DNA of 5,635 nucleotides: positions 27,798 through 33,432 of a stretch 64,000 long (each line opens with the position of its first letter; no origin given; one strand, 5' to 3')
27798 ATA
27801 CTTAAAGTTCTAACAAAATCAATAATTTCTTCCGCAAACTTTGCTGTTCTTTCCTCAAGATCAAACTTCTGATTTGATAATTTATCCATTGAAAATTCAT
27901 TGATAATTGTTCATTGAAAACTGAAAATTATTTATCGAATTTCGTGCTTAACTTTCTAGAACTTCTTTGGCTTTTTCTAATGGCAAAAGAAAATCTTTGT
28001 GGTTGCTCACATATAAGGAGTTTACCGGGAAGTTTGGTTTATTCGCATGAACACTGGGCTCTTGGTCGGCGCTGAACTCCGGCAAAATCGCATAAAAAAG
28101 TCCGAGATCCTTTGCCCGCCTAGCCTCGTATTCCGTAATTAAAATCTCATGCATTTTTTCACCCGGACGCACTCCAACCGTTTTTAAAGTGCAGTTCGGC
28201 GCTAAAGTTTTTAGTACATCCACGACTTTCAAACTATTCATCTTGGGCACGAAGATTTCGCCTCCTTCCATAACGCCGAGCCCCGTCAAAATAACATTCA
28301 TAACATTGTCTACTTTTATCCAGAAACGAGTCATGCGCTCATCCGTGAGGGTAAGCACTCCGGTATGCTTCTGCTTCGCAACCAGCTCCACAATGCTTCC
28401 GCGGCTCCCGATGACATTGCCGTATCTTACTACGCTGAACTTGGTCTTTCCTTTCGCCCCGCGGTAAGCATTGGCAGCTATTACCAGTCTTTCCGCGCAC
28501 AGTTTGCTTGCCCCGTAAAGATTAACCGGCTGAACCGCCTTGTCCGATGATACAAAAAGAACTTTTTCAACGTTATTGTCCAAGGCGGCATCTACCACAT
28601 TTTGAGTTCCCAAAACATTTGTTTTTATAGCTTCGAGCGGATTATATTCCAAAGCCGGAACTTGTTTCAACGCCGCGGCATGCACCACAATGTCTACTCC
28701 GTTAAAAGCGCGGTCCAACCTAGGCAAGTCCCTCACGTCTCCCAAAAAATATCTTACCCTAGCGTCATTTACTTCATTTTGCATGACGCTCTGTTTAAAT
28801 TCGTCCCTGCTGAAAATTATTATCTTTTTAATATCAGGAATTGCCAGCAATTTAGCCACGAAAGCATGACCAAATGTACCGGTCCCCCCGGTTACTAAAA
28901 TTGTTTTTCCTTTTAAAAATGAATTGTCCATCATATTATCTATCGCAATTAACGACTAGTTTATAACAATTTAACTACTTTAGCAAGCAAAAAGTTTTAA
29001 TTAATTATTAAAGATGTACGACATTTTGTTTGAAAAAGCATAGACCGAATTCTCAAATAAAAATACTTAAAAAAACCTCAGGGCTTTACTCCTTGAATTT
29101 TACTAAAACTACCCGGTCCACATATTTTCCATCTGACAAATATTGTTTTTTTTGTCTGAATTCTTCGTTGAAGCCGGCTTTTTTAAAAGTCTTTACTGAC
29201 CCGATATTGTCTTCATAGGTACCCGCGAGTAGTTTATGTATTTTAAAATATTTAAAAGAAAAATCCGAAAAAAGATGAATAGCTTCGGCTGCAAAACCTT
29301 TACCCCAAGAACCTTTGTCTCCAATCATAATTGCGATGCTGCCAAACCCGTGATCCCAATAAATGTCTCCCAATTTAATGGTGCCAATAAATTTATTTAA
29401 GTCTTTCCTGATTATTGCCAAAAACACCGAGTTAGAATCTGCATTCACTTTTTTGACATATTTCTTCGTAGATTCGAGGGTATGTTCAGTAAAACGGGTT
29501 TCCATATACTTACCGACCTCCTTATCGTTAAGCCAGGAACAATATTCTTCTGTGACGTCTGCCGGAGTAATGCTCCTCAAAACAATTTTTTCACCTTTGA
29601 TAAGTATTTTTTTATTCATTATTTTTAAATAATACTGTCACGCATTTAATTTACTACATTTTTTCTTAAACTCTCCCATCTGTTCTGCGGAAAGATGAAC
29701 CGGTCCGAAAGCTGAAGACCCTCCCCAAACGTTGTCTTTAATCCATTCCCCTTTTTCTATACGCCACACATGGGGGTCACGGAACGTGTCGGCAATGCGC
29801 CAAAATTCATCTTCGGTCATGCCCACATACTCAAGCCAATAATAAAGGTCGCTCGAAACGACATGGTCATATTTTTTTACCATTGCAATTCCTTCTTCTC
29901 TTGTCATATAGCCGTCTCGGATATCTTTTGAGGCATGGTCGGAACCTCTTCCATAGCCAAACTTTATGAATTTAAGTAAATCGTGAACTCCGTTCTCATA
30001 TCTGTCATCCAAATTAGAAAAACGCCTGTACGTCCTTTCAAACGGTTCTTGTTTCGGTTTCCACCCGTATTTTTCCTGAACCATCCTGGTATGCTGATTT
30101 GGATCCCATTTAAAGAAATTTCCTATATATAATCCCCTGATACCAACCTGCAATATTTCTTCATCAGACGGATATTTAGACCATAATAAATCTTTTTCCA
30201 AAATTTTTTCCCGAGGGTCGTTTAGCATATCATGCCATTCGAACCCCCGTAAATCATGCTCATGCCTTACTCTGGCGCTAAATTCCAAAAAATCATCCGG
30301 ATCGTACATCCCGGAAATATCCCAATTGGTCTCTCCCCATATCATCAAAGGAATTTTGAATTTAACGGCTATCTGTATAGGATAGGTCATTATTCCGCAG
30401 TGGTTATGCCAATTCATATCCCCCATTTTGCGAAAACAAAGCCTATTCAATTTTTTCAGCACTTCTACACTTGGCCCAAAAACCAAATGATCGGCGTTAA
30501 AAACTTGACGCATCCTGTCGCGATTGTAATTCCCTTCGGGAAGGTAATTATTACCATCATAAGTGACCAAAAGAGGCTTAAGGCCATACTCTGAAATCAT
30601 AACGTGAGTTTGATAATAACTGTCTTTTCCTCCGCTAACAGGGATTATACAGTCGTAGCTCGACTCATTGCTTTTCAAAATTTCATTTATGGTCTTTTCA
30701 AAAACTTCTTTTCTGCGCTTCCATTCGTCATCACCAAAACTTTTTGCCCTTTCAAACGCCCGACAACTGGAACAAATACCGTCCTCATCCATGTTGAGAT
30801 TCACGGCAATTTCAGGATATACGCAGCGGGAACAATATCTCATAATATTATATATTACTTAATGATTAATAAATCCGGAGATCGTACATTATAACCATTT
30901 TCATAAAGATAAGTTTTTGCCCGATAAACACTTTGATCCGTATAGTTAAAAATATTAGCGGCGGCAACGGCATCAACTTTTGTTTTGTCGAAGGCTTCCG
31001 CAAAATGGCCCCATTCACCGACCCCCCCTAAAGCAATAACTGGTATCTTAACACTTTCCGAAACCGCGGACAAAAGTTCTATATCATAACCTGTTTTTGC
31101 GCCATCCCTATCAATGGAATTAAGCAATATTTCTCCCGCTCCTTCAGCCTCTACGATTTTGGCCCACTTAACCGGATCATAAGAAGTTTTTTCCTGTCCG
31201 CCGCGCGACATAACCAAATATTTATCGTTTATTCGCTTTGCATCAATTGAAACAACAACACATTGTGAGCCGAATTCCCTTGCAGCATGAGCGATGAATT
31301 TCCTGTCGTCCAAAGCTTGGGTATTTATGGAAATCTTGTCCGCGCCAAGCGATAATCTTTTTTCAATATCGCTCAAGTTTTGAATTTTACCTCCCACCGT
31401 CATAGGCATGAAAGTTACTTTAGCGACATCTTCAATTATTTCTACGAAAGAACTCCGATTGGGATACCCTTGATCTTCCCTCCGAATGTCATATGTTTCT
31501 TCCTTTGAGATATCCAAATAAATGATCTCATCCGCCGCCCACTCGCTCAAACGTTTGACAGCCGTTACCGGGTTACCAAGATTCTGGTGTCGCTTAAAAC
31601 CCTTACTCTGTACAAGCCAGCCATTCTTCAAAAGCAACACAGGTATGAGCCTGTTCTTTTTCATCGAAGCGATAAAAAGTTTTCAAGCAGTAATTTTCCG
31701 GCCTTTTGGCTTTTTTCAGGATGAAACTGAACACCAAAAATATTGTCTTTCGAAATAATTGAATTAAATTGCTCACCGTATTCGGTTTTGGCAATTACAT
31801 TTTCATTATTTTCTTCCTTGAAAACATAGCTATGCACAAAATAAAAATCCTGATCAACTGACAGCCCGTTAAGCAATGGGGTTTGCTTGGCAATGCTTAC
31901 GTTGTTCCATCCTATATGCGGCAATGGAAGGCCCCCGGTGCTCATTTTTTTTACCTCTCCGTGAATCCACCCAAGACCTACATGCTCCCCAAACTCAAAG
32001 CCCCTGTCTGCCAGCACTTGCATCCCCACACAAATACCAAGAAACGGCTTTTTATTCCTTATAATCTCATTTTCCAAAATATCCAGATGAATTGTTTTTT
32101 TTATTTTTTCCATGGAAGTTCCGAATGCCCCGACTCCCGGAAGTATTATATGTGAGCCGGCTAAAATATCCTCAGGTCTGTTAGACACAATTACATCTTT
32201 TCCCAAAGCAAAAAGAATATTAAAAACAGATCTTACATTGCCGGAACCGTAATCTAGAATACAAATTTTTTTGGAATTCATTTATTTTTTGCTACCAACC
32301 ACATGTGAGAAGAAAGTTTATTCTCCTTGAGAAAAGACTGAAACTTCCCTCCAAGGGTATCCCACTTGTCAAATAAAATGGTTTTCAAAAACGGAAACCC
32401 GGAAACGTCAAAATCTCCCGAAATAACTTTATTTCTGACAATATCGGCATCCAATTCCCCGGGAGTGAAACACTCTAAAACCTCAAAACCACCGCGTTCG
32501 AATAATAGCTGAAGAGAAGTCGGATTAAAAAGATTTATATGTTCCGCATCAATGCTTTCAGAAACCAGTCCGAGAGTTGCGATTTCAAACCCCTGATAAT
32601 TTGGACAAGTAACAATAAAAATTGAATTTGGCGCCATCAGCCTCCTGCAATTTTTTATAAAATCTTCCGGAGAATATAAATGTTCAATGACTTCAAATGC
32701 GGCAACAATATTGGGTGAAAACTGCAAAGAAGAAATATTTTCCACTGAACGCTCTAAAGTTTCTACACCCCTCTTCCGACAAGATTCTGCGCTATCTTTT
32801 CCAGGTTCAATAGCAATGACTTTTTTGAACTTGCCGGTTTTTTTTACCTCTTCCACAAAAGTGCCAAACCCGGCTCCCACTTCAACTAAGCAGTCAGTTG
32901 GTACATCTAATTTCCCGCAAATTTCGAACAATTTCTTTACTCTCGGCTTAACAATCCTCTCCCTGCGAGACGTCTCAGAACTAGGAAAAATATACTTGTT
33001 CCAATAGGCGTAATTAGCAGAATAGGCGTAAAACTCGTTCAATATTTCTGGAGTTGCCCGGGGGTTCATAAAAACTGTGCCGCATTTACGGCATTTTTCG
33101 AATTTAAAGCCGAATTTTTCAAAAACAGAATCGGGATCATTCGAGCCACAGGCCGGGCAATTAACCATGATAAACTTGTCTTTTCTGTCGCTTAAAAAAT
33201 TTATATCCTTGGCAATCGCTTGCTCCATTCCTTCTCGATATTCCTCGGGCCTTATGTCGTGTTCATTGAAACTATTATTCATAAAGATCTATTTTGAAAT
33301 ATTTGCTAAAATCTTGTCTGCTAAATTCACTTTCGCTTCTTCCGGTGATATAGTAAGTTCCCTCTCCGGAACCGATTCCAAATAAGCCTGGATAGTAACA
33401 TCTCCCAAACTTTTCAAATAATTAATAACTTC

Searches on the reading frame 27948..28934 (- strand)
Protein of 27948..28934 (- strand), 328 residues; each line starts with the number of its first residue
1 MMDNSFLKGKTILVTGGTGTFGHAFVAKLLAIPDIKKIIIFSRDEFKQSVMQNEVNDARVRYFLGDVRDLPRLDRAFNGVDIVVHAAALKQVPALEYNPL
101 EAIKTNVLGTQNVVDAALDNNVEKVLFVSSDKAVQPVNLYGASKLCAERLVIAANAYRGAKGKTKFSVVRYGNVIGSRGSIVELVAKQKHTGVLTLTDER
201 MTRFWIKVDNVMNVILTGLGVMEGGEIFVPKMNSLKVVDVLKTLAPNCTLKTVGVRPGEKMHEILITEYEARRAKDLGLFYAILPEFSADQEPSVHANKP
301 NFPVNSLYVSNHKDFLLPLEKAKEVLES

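Call 12: search_protein_families(library=ncbifam, proteins=[window:27948-28934:-], max_evalue=0.01)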
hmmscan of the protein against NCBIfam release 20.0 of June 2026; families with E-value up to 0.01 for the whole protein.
window:27948-28934:- (328 aa): 45 families (the best 25 are shown)
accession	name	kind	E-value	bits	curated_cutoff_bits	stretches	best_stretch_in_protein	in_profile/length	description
TIGR03589.1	PseB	equivalog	1.6e-122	408.5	407.75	1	7-295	2-291/324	UDP-N-acetylglucosamine 4,6-dehydratase (inverting)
TIGR04130.1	FnlA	equivalog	1.7e-68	231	730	1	7-288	2-287/337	UDP-N-acetylglucosamine 4,6-dehydratase/5-epimerase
TIGR01179.1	galE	equivalog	5e-16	58.4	262.3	1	12-179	2-181/332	UDP-glucose 4-epimerase GalE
TIGR04180.1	EDH_00030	hypoth_equivalog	1.8e-15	56.8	475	1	12-131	1-122/297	NAD-dependent 4,6-dehydratase LegB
TIGR03466.1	HpnA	hypoth_equivalog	8.8e-15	54.4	367.65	1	11-134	2-117/327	hopanoid-associated sugar epimerase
TIGR02622.1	CDP_4_6_dhtase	equivalog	2.6e-14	53.1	278.45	1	6-177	1-194/352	CDP-glucose 4,6-dehydratase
NF041293.1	G6PDh_Azf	equivalog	3e-13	49.8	400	1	10-135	3-120/252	NAD-dependent glucose-6-phosphate dehydrogenase Azf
NF052578.1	StrlDmthSdmBMthl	equivalog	6.6e-12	45.8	600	1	11-144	2-126/328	sterol demethylase protein SdmB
NF007956.0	PRK10675.1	subfamily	9e-12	44.8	394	1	12-132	3-126/338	UDP-glucose 4-epimerase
TIGR01181.1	dTDP_gluc_dehyt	equivalog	1e-11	44.5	365.1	1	12-133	2-128/321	dTDP-glucose 4,6-dehydratase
TIGR02197.1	heptose_epim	equivalog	1.2e-11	44.3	274.6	1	12-178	1-174/316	ADP-glyceromanno-heptose 6-epimerase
NF042423.1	oxyalk_red_Shew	equivalog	2.4e-11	43.3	580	1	10-130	9-118/331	2-alkyl-3-oxoalkanoate reductase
TIGR01746.1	Thioester-redct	subfamily_domain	2.8e-11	43.3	213.35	1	11-219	1-247/371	thioester reductase domain-containing protein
NF042422.1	oxyalk_red_OleD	equivalog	3.1e-11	43.2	580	1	12-131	3-111/329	2-alkyl-3-oxoalkanoate reductase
TIGR01214.1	rmlD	equivalog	2.2e-08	33.6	224.05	1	11-178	1-154/285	dTDP-4-dehydrorhamnose reductase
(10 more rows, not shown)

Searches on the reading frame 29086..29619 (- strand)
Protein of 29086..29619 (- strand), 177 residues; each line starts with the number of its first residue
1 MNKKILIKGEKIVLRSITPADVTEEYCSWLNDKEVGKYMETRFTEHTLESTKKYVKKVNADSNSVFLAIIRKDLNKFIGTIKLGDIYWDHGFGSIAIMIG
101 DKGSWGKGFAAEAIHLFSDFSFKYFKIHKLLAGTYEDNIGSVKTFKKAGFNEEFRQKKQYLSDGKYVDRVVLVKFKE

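Call 12: search_protein_families(library=ncbifam, proteins=[window:29086-29619:-], max_evalue=0.01)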
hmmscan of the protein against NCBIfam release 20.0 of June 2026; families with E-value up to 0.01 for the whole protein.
window:29086-29619:- (177 aa): 11 families
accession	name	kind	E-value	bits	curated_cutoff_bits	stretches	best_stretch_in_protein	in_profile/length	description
NF011709.0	PRK15130.1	equivalog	4.7e-08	33.1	218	1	32-175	26-165/186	spermidine N1-acetyltransferase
TIGR03585.1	PseH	equivalog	8e-08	32.5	93.1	1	24-168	12-151/156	UDP-4-amino-4,6-dideoxy-N-acetyl-beta-L-altrosamine N-acetyltransferase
NF033693.0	AAC_6p_Ie_fam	exception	6.5e-07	29.7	340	1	7-168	3-171/179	AAC(6')-Ie family aminoglycoside N-acetyltransferase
NF000507.1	AAC_6p_Ie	exception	1.9e-05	24.8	450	1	10-168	6-171/201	aminoglycoside N-acetyltransferase AAC(6')-Ie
NF040503.1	resist_ArsN1a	equivalog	4.4e-05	23.3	170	1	74-172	59-155/159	arsinothricin resistance N-acetyltransferase ArsN1 family A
NF007527.0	PRK10140.1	equivalog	8.6e-05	22.4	236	1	106-175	92-161/162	N-acetyltransferase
NF008072.0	PRK10809.1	equivalog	0.00037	20.3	190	1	53-171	64-182/194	ribosomal protein S5-alanine N-acetyltransferase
NF012165.0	AAC_6p_set_A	equivalog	0.00082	19.1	280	1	12-153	1-150/177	aminoglycoside 6'-N-acetyltransferase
NF040702.1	ileS_w_GNAT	exception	0.0011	16.7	1999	1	7-151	282-418/1100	isoleucine--tRNA ligase, N-acetyltransferase domain-containing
NF000016.1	AAC_6p_Im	exception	0.0017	18.5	350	0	26-172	20-174/178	aminoglycoside N-acetyltransferase AAC(6')-Im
TIGR04431.1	N6_acetyl_AAC6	equivalog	0.0091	15.6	260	0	10-153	6-157/184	AacA4 family aminoglycoside N(6')-acetyltransferase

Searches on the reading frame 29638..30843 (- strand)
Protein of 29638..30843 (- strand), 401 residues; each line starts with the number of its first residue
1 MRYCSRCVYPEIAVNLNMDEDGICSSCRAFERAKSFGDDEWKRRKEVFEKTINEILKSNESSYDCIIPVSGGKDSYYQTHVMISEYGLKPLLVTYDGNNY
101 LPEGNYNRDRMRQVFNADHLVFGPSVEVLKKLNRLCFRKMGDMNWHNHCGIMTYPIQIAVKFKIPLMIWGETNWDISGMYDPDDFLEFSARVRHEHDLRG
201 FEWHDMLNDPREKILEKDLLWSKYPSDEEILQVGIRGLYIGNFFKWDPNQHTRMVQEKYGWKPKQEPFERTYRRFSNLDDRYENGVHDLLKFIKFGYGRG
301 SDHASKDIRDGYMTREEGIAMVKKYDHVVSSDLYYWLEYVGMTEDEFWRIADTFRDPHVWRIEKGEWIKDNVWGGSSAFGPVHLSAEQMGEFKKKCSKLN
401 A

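Call 12: search_protein_families(library=ncbifam, proteins=[window:29638-30843:-], max_evalue=0.01)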
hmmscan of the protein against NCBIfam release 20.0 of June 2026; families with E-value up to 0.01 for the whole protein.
window:29638-30843:- (401 aa): 1 family
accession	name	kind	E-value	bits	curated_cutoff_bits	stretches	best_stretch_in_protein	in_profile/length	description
TIGR03573.1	WbuX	subfamily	4.2e-97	325.7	203.2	1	1-351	1-343/344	N-acetyl sugar amidotransferase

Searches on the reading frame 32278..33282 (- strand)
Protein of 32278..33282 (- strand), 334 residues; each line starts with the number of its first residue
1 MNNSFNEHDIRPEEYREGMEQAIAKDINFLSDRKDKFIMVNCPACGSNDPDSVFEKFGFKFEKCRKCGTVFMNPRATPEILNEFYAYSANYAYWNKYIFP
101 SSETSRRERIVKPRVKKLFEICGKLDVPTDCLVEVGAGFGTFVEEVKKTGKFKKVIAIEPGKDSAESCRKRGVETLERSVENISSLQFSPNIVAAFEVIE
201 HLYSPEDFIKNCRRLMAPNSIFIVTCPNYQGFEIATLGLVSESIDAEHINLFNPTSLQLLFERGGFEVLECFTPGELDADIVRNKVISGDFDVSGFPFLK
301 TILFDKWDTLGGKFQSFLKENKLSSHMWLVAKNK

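Call 72: search_protein_families(library=ncbifam, proteins=[window:32278-33282:-], max_evalue=0.0001)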
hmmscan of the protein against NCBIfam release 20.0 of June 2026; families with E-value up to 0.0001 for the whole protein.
window:32278-33282:- (334 aa): 2 families
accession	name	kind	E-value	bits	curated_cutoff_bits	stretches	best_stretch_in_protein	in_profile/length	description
TIGR01983.1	UbiG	equivalog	5.9e-07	29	102.95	1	131-230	52-157/228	bifunctional 2-polyprenyl-6-hydroxyphenol methylase/3-demethylubiquinol 3-O-methyltransferase UbiG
NF001629.0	PRK00415.1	equivalog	7.2e-05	22.2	70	0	31-76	6-48/62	30S ribosomal protein S27e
